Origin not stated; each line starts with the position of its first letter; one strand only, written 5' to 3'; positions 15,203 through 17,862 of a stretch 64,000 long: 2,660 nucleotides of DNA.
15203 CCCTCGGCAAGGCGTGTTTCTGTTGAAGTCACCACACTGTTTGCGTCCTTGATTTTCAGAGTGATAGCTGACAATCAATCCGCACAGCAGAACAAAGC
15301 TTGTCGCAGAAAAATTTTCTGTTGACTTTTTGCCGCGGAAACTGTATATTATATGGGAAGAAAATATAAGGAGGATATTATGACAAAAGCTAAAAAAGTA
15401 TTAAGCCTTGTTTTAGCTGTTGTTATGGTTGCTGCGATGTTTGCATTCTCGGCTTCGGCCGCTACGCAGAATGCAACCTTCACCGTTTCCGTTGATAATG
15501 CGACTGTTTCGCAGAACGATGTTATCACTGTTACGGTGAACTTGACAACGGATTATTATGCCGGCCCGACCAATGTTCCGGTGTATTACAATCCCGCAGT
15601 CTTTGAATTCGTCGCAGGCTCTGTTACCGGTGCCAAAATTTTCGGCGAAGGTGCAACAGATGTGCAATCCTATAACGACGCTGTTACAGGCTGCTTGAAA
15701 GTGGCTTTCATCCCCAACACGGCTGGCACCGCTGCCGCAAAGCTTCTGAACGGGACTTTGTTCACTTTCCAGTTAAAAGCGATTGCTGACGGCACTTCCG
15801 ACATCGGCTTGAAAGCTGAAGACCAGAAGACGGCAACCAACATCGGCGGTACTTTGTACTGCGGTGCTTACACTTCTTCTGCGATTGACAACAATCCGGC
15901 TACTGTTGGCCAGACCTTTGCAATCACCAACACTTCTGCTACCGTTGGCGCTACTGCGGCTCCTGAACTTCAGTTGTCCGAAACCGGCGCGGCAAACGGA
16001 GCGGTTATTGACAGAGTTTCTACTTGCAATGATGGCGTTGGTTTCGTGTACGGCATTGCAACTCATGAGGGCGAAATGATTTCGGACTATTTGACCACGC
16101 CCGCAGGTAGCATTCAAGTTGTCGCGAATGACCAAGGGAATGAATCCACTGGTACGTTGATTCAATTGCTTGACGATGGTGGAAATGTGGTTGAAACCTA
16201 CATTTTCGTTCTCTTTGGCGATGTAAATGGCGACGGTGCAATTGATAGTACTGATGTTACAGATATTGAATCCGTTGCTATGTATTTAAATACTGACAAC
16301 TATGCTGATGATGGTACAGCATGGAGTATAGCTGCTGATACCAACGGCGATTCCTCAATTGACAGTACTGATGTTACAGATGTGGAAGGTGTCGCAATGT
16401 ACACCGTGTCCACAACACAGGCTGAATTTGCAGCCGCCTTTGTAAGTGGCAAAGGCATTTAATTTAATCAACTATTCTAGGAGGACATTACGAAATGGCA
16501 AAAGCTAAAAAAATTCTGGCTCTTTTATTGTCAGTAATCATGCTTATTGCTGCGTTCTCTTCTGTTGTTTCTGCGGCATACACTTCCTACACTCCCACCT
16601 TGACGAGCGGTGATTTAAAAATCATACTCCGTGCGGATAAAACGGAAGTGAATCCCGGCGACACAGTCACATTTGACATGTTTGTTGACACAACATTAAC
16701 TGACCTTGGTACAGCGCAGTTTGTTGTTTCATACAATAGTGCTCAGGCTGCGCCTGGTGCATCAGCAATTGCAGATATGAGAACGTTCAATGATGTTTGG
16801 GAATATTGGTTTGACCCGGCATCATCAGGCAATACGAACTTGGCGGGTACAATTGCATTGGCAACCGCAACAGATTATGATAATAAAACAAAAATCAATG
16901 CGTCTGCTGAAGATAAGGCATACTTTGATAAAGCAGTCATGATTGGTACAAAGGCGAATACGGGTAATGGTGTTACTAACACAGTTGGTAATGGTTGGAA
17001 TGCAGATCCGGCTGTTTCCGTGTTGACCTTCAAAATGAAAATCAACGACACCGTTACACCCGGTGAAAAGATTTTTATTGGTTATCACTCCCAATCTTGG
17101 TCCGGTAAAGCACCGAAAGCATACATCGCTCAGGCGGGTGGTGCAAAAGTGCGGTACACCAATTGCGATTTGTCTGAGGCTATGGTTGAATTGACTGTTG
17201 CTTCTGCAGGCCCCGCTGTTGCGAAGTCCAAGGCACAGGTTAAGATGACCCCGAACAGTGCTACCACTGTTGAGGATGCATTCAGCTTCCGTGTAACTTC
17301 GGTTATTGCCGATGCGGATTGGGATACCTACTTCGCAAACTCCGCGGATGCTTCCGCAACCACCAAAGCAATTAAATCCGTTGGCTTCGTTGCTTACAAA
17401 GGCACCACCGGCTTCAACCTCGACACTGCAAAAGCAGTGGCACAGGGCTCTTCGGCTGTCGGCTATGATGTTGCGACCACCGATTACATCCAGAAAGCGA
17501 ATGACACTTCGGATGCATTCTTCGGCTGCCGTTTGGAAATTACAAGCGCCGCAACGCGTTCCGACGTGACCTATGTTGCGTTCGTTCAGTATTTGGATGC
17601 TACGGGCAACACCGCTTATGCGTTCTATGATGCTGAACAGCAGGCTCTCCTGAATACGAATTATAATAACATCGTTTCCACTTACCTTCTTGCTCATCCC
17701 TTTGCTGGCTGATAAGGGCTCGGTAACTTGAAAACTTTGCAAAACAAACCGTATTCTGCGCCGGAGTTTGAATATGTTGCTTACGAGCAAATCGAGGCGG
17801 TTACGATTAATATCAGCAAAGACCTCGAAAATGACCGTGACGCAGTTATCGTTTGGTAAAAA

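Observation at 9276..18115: Self-contained cohesin-dockerin gene island with cargo of unknown function, between proS and the S10 operon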

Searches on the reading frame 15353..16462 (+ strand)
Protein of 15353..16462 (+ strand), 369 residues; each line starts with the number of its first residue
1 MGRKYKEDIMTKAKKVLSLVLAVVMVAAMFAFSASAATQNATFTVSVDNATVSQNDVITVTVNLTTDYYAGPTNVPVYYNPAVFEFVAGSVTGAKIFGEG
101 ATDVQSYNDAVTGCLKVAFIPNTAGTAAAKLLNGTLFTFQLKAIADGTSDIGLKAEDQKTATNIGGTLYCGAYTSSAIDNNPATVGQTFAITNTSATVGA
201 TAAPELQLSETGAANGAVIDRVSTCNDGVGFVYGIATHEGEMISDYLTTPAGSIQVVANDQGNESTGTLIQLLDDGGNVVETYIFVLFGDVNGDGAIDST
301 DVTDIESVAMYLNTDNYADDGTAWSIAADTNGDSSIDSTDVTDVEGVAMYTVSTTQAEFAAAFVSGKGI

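Call 6: search_protein_families(library=pfam, proteins=[window:15353-16462:+], max_evalue=1)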
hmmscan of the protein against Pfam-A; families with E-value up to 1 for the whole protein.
window:15353-16462:+ (369 aa): 5 families
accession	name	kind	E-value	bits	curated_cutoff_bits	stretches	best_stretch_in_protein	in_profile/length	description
PF00963.24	Cohesin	-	2.3e-06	28.3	24.1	1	44-150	2-111/139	Cohesin domain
PF00404.24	Dockerin_1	-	0.00012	22.6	22.9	1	289-342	2-50/57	Dockerin type I domain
PF23616.1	Ig_GEX2_N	-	0.058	14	27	0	22-67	20-69/105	GEX2 N-terminal Ig-like domain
PF11199.13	DUF2891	-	0.31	10.5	25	1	43-97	162-219/325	Protein of unknown function (DUF2891)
PF13405.12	EF-hand_6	-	0.68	10.3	25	0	284-302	5-22/30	EF-hand domain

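Call 7: search_protein_families(library=ncbifam, proteins=[window:15353-16462:+], max_evalue=1)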
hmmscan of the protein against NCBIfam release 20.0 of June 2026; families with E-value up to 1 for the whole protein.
window:15353-16462:+ (369 aa): 1 family
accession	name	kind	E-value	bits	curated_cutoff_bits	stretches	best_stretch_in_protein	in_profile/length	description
TIGR04383.1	acidic_w_LPXTA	equivalog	0.79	8.9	50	0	14-57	2-45/320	processed acidic surface protein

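Call 16: search_solved_structures(query=window:15353-16462:+, max_evalue=1, show_alignments=2)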
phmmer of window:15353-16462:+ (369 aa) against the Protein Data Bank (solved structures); distinct sequences matched with E-value up to 1: 12.
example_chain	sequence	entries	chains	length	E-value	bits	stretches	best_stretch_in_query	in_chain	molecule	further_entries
2ccl_B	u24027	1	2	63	0.0007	22.1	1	286-341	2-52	ENDO-1,4-BETA-XYLANASE Y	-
1ohz_B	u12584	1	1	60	0.00099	21.6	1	289-342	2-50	ENDO-1,4-BETA-XYLANASE Y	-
8ajy_B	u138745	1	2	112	0.0032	19.9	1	288-359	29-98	Dockerin from ScaH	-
8zvk_A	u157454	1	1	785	0.009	18.5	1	286-341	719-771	AaBgIC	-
2yik_A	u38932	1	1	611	0.013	18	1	286-353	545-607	ENDOGLUCANASE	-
4cj0_A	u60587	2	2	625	0.059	15.8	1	285-344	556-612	ENDOGLUCANASE D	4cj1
1clc_A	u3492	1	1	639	0.06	15.8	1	285-344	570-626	ENDOGLUCANASE CELD; EC: 3.2.1.4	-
4fl4_A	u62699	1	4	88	0.097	15.1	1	288-344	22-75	Glycoside hydrolase family 9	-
9gvb_B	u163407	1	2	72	0.12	14.7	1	281-306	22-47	Group 2 dockerin from R. flavefaciens FD-1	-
4dh2_B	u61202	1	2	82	0.13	14.6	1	287-345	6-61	Dockerin type 1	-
1daq_A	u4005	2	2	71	0.36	13.2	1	287-341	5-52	ENDOGLUCANASE SS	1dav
2mte_A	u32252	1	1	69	0.38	13.1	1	287-341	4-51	Cellulose 1,4-beta-cellobiosidase (reducing end) CelS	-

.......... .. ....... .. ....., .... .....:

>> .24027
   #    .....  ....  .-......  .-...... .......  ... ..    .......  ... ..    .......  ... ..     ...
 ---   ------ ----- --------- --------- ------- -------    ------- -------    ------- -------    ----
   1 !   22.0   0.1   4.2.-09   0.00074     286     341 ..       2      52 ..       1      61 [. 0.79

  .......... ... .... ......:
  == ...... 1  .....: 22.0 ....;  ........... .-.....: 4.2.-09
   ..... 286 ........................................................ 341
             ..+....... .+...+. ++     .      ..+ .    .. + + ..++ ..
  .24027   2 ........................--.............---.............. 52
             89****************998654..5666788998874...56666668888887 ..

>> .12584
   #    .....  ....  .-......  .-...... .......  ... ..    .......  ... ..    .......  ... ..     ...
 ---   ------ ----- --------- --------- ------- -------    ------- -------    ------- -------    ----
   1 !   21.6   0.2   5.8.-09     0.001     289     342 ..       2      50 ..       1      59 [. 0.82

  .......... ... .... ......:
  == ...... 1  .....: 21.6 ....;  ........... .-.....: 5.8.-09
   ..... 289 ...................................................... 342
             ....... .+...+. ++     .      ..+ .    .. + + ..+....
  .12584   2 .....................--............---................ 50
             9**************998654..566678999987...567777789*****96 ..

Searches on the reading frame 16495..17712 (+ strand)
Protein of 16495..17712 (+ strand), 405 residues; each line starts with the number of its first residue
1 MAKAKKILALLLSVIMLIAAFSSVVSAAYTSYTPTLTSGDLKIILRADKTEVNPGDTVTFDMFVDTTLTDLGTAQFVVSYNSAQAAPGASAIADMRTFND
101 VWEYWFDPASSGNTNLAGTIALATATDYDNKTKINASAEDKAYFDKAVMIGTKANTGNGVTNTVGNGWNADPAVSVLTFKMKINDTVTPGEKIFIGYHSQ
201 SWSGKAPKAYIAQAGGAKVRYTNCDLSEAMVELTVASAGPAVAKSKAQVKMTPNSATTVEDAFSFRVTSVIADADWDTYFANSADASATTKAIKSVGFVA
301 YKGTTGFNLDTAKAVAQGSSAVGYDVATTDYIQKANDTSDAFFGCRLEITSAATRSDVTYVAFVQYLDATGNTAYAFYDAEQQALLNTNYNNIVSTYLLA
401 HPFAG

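Call 6: search_protein_families(library=pfam, proteins=[window:16495-17712:+], max_evalue=1)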
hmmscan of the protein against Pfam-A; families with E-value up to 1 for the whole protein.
window:16495-17712:+ (405 aa): 1 family
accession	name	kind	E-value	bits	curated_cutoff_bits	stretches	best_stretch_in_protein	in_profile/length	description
PF13649.12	Methyltransf_25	-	0.095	13.8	27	1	210-284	14-90/97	Methyltransferase domain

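Call 7: search_protein_families(library=ncbifam, proteins=[window:16495-17712:+], max_evalue=1)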
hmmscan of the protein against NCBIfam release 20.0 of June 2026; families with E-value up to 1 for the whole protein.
window:16495-17712:+ (405 aa): 3 families
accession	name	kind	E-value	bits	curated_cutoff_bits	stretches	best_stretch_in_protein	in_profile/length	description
TIGR02228.1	sigpep_I_arch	equivalog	0.01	15.7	51.85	1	8-61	7-70/158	signal peptidase I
TIGR02227.1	sigpep_I_bact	equivalog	0.014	15.3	47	1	7-62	5-62/162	signal peptidase I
NF058588.1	NdoPepInhIseA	equivalog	0.17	11.9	200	1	274-361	85-166/181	DL-endopeptidase inhibitor IseA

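Call 17: search_solved_structures(query=window:16495-17712:+, max_evalue=10, show_alignments=2)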
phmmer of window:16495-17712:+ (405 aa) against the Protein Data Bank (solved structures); distinct sequences matched with E-value up to 10: 0.

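Call 32: find_homologous_proteins(query=window:16495-17712:+)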
Query window:16495-17712:+ (405 aa): 306 proteins with E <= 0.001 among 8000 candidates; the best 120 are listed.
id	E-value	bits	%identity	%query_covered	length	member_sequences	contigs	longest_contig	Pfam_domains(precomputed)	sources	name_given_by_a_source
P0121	1.2e-251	852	98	100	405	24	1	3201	-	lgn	-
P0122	8.8e-232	787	91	100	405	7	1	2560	-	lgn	-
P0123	1.5e-157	543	67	100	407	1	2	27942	-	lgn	-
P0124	1.4e-154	533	65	100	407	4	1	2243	-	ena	-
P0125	1.3e-123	431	58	100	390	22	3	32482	-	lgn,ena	-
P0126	1.1e-116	408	55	100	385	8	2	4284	-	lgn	-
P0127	6.1e-114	399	51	100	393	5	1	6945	-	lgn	-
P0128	1.7e-112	394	57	100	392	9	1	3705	-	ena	-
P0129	3.7e-112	393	52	100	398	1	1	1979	-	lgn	-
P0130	4.4e-112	393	56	100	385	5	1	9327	-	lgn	-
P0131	3.0e-111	390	51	100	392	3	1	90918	-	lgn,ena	-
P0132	6.8e-108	379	50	100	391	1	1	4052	-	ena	-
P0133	7.6e-107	376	50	100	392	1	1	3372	-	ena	-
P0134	3.2e-106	374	53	98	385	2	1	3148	-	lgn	-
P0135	3.5e-105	370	53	100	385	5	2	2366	-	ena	-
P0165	6.8e-98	346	49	100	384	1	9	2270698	-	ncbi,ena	-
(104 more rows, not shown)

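Call 37: find_encoding_contigs(protein=P0165, flank=10000, max_places=2)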
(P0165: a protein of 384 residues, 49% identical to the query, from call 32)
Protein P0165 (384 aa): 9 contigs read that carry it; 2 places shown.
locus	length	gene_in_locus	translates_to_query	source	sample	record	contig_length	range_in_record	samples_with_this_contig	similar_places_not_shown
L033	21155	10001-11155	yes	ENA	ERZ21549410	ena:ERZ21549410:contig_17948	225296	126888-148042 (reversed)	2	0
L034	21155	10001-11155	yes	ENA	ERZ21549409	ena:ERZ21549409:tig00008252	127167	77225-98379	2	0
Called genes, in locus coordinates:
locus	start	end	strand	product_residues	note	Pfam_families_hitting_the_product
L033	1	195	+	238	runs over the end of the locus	-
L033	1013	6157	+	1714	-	-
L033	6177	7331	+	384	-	-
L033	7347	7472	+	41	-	-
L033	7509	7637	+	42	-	-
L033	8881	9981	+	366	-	-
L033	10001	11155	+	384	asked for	-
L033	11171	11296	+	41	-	-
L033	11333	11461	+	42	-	-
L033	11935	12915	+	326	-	-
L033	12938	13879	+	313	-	-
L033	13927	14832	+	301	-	-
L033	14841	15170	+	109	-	-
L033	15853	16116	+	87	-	-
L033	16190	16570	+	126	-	-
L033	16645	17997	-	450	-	PF01120:Alpha_L_fucos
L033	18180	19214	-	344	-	-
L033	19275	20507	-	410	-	PF04389:Peptidase_M28, PF05343:Peptidase_M42 (faint)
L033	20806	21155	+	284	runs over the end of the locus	-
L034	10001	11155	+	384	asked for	-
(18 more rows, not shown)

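Call 45: predict_structure(alignment_id=A2)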
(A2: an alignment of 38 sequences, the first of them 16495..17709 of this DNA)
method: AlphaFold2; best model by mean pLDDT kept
length: 405 residues; sequences in the alignment: 38
mean_pLDDT: 87.8   pTM: 0.64
mean pLDDT of the five models: 87.8, 86.9, 86.6, 86.5, 84.9
residues with pLDDT >= 90: 237; 70-90: 147; 50-70: 15; < 50: 6
segments of 3 or more residues with pLDDT < 50: 21-26
pLDDT, mean of each block of 10 residues (from residue 1): 64 67 51 89 95 90 96 95 95 92 92 91 77 81 93 94 93 95 87 93 84 92 94 83 90 93 93 83 79 92 89 91 93 87 91 90 89 85 91 94 87
secondary structure, 60 per line:
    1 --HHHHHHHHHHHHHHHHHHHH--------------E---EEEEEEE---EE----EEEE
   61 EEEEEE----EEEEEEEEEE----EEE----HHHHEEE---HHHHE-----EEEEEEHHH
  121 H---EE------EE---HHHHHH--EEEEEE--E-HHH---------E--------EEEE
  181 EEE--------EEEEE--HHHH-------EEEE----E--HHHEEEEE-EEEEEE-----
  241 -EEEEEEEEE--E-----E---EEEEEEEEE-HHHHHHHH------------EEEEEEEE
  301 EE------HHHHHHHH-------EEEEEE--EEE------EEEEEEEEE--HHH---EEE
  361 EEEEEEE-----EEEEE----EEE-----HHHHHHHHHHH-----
elements in order: H3-22 E41-47 E57-66 E71-80 E85-87 H92-95 E96-98 H102-105 E112-117 H118-121 H138-143 E146-151 E177-183 E192-196 H199-202 E210-213 E224-228 E230-235 E242-250 E263-271 H273-280 E293-302 H309-316 E324-329 E332-334 E341-349 E358-367 E373-377 E382-384 H390-400

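Call 48: fold_search(model_id=the predicted structure, library=pdb)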
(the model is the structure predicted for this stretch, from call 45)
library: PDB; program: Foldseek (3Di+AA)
matches with E <= 10: 1595; with E <= 0.001: 172
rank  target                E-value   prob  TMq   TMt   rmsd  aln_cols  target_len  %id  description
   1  2w1n                  1.2e-07  1.00  0.29  0.48  13.8       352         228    8  cohesin and fibronectin type-III double module construct from the Clostridium perfringens glycoside hydrolase GH84C (released 2009-02-03)
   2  4fl4_I                1.5e-06  1.00  0.25  0.32  10.1       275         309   14  Scaffoldin conformation and dynamics revealed by a ternary complex from the Clostridium thermocellum cellulosome (released 2012-06-27)
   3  3l8q_A                1.6e-06  1.00  0.27  0.31  18.3       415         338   10  Structure analysis of the type II cohesin dyad from the adaptor ScaA scaffoldin of Acetivibrio cellulolyticus (released 2010-05-05)
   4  6avu_A                2.3e-06  1.00  0.24  0.12  15.1       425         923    8  Human alpha-V beta-3 Integrin (open conformation) in complex with the therapeutic antibody LM609 (released 2017-11-01)
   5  5lxv_A                2.8e-06  1.00  0.28  0.60  10.5       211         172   10  Crystal structure of Ruminococcus flavefaciens scaffoldin C cohesin in complex with a dockerin from an uncharacterized (released 2016-10-19)
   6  5lxv_C                3.9e-06  1.00  0.28  0.60  10.3       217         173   10  Crystal structure of Ruminococcus flavefaciens scaffoldin C cohesin in complex with a dockerin from an uncharacterized (released 2016-10-19)
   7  8jl8                  4.2e-06  0.98  0.17  0.21  19.2       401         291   10  Crystal structure of the collagen binding domain of Cnm from Streptococcus mutans (released 2024-04-10)
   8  7l0o_B                4.4e-06  1.00  0.23  0.20  15.6       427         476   10  Streptococcus gordonii C123 Domain(s)-Structural and Functional Analysis (released 2021-09-08)
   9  4n2o_G                4.9e-06  1.00  0.31  0.59   7.9       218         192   12  Structure of a novel autonomous cohesin protein from Ruminococcus flavefaciens (released 2013-12-18)
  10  4n2o_F                5.5e-06  1.00  0.31  0.59   7.9       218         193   12  Structure of a novel autonomous cohesin protein from Ruminococcus flavefaciens (released 2013-12-18)
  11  3kcp_A                5.5e-06  1.00  0.24  0.31  12.1       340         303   14  Crystal structure of interacting Clostridium thermocellum multimodular components (released 2010-02-09)
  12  3ul4_A                5.8e-06  1.00  0.22  0.56  11.2       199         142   12  Crystal structure of Coh-OlpA(Cthe_3080)-Doc918(Cthe_0918) complex: A novel type I Cohesin-Dockerin complex from Clost (released 2012-11-28)
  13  4n2o_A                6.1e-06  1.00  0.31  0.59   7.9       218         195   12  Structure of a novel autonomous cohesin protein from Ruminococcus flavefaciens (released 2013-12-18)
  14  1r19_B                6.1e-06  0.99  0.19  0.24  18.3       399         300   10  Crystal Structure Analysis of S.epidermidis adhesin SdrG binding to Fibrinogen (Apo structure) (released 2003-10-28)
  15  9njy_A                6.5e-06  0.99  0.19  0.24  18.2       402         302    9  Terminal two domains of ClfA002 with bound Fab of AZD7745 (released 2025-07-30)
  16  4n2o_C                7.6e-06  1.00  0.31  0.60   7.9       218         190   12  Structure of a novel autonomous cohesin protein from Ruminococcus flavefaciens (released 2013-12-18)
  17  4wkz_B                8.1e-06  1.00  0.31  0.61   7.9       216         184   12  Complex of autonomous ScaG cohesin CohG and X-doc domains (released 2015-12-23)
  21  2vn5_C                1.2e-05  1.00  0.28  0.70   6.1       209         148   14  The Clostridium cellulolyticum dockerin displays a dual binding mode for its cohesin partner (released 2008-05-20)
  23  4n2o_B                1.4e-05  1.00  0.30  0.58   8.0       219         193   12  Structure of a novel autonomous cohesin protein from Ruminococcus flavefaciens (released 2013-12-18)
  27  4dh2_C                1.6e-05  1.00  0.28  0.65   7.6       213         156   11  Crystal structure of Coh-OlpC(Cthe_0452)-Doc435(Cthe_0435) complex: A novel type I Cohesin-Dockerin complex from Clost (released 2012-11-28)
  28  4n2o_H                1.7e-05  1.00  0.30  0.58   8.0       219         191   12  Structure of a novel autonomous cohesin protein from Ruminococcus flavefaciens (released 2013-12-18)
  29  4dh2_A                1.7e-05  1.00  0.28  0.63   7.1       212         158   10  Crystal structure of Coh-OlpC(Cthe_0452)-Doc435(Cthe_0435) complex: A novel type I Cohesin-Dockerin complex from Clost (released 2012-11-28)
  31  4n2o_E                2.0e-05  1.00  0.31  0.60   7.9       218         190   12  Structure of a novel autonomous cohesin protein from Ruminococcus flavefaciens (released 2013-12-18)
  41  2zf9_A                3.2e-05  1.00  0.29  0.56   6.9       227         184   11  Crystal structure of a type III cohesin module from the cellulosomal ScaE cell-surface anchoring scaffoldin of Ruminoc (released 2008-12-30)
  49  4n2o_D                4.0e-05  1.00  0.25  0.48  11.8       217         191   14  Structure of a novel autonomous cohesin protein from Ruminococcus flavefaciens (released 2013-12-18)
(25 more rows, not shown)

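Call 78: search_protein_families(library=pfam, proteins=[L033:11935-12915:+, window:16495-17712:+], max_evalue=5)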
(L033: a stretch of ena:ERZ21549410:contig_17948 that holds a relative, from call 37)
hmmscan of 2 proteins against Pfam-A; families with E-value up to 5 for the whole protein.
L033:11935-12915:+ (326 aa): 0 families

window:16495-17712:+ (405 aa): 1 family
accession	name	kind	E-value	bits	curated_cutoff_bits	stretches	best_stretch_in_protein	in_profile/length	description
PF13649.12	Methyltransf_25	-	0.095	13.8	27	1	210-284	14-90/97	Methyltransferase domain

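Call 85: search_solved_structures(query=A2, max_evalue=10)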
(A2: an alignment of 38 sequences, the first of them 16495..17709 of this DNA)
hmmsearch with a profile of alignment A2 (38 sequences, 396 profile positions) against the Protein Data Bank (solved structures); distinct sequences matched with E-value up to 10: 4.
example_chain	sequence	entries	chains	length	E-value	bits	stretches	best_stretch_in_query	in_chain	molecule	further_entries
2y3n_A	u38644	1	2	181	0.068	16.1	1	42-105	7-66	CELLULOSOMAL SCAFFOLDIN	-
1tyj_A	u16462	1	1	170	0.072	16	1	43-105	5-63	cellulosomal scaffoldin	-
6v3p_C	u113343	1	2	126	0.21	14.5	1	33-142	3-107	IgA FC receptor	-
5g5d_A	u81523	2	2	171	0.43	13.5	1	39-88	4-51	CELLULOSOME ANCHORING PROTEIN COHESIN REGION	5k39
